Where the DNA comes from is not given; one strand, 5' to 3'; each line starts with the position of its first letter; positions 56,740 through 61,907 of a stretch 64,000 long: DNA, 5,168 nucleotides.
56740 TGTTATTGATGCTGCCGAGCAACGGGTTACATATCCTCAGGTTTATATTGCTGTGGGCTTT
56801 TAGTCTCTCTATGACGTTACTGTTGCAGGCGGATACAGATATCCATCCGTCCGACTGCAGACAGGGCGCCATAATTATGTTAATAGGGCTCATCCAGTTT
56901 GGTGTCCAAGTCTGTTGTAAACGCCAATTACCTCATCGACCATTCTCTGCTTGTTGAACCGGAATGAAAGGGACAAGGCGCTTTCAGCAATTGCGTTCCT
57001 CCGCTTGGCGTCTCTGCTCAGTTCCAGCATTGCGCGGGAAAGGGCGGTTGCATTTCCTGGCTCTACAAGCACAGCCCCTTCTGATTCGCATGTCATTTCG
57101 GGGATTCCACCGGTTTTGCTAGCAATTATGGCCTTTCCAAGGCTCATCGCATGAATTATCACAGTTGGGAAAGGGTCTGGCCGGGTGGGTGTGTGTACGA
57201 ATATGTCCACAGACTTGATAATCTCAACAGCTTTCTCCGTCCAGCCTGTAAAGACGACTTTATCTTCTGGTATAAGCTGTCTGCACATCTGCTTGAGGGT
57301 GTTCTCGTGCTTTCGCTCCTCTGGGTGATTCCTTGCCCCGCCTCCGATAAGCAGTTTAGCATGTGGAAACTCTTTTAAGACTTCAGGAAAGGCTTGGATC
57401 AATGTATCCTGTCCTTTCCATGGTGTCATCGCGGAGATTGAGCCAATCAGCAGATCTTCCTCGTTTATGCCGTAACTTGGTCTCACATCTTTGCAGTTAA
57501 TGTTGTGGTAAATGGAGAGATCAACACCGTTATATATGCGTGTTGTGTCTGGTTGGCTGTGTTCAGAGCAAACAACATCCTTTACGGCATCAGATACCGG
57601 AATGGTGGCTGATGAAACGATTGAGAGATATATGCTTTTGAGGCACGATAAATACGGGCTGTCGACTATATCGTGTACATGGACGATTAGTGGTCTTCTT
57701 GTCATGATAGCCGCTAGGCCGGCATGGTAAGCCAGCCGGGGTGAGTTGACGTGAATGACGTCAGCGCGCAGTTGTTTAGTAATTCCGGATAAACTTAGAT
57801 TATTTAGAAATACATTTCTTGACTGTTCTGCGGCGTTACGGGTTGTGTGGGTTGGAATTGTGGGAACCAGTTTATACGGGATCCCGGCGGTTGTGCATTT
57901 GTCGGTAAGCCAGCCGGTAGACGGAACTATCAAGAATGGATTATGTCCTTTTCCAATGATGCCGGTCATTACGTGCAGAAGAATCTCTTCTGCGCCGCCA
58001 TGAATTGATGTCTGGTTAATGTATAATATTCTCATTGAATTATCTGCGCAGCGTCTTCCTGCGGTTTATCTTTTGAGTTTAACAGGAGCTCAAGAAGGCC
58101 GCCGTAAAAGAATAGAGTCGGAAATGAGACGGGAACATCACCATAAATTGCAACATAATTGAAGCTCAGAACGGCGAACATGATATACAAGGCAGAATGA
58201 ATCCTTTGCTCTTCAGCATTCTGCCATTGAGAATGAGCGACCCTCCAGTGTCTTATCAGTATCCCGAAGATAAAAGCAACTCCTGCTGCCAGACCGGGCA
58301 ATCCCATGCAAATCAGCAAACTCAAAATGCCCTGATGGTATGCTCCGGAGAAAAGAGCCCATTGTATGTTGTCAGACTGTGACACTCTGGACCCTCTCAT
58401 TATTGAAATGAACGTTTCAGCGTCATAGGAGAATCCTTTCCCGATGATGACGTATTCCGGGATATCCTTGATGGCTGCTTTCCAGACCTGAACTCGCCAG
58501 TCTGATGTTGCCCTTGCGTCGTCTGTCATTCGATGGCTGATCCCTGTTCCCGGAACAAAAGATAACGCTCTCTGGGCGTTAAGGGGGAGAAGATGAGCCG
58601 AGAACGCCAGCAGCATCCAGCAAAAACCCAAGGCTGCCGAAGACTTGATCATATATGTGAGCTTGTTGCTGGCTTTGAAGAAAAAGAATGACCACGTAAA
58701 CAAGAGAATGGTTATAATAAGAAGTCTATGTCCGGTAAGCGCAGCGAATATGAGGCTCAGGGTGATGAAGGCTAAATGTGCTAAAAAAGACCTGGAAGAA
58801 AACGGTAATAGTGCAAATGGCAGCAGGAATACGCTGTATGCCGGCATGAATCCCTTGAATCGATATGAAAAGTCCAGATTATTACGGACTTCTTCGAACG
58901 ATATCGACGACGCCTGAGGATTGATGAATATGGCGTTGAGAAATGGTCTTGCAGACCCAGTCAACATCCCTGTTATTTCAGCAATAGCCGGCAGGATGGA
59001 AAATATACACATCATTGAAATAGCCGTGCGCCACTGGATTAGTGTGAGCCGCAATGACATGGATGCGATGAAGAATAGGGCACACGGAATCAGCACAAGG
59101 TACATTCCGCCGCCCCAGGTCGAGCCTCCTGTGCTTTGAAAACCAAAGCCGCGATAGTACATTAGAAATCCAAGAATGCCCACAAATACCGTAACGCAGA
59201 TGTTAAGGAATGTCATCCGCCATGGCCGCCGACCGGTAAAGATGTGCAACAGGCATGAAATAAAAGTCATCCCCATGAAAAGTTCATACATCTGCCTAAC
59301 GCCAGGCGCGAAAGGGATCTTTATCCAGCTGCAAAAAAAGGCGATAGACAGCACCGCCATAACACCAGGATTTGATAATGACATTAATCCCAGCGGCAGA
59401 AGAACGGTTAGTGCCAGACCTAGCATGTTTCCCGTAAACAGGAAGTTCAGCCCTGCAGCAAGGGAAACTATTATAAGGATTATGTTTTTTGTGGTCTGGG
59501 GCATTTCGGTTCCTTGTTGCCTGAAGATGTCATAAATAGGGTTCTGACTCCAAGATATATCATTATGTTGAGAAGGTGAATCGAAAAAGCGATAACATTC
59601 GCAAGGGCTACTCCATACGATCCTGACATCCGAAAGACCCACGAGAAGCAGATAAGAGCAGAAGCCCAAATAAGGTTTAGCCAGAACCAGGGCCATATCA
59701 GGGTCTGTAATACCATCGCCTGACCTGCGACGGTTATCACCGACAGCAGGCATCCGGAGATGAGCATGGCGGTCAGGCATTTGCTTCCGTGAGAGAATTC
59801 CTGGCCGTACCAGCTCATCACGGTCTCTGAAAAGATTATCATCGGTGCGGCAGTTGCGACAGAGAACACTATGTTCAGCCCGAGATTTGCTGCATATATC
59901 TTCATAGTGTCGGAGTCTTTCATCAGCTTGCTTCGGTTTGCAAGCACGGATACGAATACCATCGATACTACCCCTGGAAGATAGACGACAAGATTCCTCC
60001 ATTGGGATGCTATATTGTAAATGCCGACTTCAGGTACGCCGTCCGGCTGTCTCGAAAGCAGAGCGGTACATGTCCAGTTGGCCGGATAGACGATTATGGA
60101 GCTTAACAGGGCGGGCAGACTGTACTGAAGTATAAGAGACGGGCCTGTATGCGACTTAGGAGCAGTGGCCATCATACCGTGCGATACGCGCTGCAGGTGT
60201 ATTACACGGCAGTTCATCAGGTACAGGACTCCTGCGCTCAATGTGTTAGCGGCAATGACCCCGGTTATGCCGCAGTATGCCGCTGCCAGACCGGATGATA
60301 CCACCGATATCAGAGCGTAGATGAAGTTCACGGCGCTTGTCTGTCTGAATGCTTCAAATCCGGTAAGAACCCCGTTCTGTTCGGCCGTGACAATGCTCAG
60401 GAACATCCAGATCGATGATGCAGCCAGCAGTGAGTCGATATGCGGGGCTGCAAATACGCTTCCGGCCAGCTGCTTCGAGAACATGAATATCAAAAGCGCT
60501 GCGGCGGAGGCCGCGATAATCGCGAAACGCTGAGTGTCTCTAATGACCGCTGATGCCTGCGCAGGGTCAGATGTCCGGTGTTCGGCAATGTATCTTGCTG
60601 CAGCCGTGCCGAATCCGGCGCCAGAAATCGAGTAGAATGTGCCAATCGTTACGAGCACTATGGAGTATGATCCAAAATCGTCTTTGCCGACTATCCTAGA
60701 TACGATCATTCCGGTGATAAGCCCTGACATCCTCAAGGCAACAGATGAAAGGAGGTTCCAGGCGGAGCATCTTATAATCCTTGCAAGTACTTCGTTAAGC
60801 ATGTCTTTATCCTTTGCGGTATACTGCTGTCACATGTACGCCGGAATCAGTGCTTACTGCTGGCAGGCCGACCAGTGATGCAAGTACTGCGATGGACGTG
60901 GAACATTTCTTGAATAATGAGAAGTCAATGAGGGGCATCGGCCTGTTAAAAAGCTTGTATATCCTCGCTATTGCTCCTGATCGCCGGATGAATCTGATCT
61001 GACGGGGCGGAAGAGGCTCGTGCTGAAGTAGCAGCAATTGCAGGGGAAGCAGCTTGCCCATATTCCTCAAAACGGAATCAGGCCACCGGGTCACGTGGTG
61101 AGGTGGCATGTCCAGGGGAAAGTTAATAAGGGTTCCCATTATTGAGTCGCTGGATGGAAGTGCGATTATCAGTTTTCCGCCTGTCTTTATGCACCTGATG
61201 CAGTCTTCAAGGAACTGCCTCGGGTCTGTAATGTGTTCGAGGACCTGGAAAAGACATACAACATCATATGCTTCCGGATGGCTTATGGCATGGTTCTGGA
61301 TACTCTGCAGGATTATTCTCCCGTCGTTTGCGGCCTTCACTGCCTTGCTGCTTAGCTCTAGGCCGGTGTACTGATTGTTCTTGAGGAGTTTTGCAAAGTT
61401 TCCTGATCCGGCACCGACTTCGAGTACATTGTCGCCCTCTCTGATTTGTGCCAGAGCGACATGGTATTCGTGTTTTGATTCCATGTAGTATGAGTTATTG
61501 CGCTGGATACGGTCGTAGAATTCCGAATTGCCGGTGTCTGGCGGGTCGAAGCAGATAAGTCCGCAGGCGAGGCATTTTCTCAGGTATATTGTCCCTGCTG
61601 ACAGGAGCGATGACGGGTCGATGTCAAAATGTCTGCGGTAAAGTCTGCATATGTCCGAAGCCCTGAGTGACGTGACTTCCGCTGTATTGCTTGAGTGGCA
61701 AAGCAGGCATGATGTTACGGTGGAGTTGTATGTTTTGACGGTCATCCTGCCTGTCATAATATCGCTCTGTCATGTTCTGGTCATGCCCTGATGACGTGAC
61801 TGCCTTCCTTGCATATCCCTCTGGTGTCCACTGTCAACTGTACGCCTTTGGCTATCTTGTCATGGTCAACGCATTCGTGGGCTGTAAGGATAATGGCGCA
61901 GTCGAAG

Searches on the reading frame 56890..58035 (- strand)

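Call 58: search_protein_families(library=pfam, proteins=[window:56890-58035:-], max_evalue=0.001)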
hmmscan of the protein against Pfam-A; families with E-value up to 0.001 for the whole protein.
window:56890-58035:- (381 aa): 4 families
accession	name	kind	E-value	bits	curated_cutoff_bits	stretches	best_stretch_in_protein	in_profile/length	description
PF00534.26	Glycos_transf_1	-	4.1e-32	111.5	26.4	1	185-353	6-169/172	Glycosyl transferases group 1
PF13692.12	Glyco_trans_1_4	-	1.1e-25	91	27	1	197-342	4-142/142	Glycosyl transferases group 1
PF13439.12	Glyco_transf_4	-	9.9e-15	55.4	28.5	1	13-174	2-169/170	Glycosyltransferase Family 4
PF13579.12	Glyco_trans_4_4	-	4e-08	34.2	29.7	1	13-136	1-117/158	Glycosyl transferase 4-like domain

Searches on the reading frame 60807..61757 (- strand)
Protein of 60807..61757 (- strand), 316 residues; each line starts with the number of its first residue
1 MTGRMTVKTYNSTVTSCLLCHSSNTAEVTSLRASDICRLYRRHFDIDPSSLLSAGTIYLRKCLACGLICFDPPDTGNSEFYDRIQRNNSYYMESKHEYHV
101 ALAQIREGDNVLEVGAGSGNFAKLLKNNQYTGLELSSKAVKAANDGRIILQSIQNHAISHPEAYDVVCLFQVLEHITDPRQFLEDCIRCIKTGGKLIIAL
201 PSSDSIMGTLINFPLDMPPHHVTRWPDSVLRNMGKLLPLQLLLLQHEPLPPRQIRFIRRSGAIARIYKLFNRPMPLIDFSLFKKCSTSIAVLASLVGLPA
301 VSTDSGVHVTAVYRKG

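Call 58: search_protein_families(library=pfam, proteins=[window:60807-61757:-], max_evalue=0.001)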
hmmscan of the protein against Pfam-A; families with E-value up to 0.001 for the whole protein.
window:60807-61757:- (316 aa): 7 families
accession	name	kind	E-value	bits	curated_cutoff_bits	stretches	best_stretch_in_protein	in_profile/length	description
PF13489.12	Methyltransf_23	-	6.1e-18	65.5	27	1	96-227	11-147/164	Methyltransferase domain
PF08241.18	Methyltransf_11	-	2.4e-14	54.2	21.2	1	112-198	1-95/95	Methyltransferase domain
PF08242.18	Methyltransf_12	-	2.3e-13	51.1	30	1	112-196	1-98/98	Methyltransferase domain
PF13847.12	Methyltransf_31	-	4.8e-10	39.7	27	1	106-206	2-114/145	Methyltransferase domain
PF13649.12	Methyltransf_25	-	8.7e-09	36.4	27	1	111-194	1-97/97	Methyltransferase domain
PF07021.18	MetW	-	9.3e-09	35.6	21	1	97-201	3-110/193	Methionine biosynthesis protein MetW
PF05219.18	DREV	-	0.00087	18.9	26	0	107-200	94-188/265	DREV methyltransferase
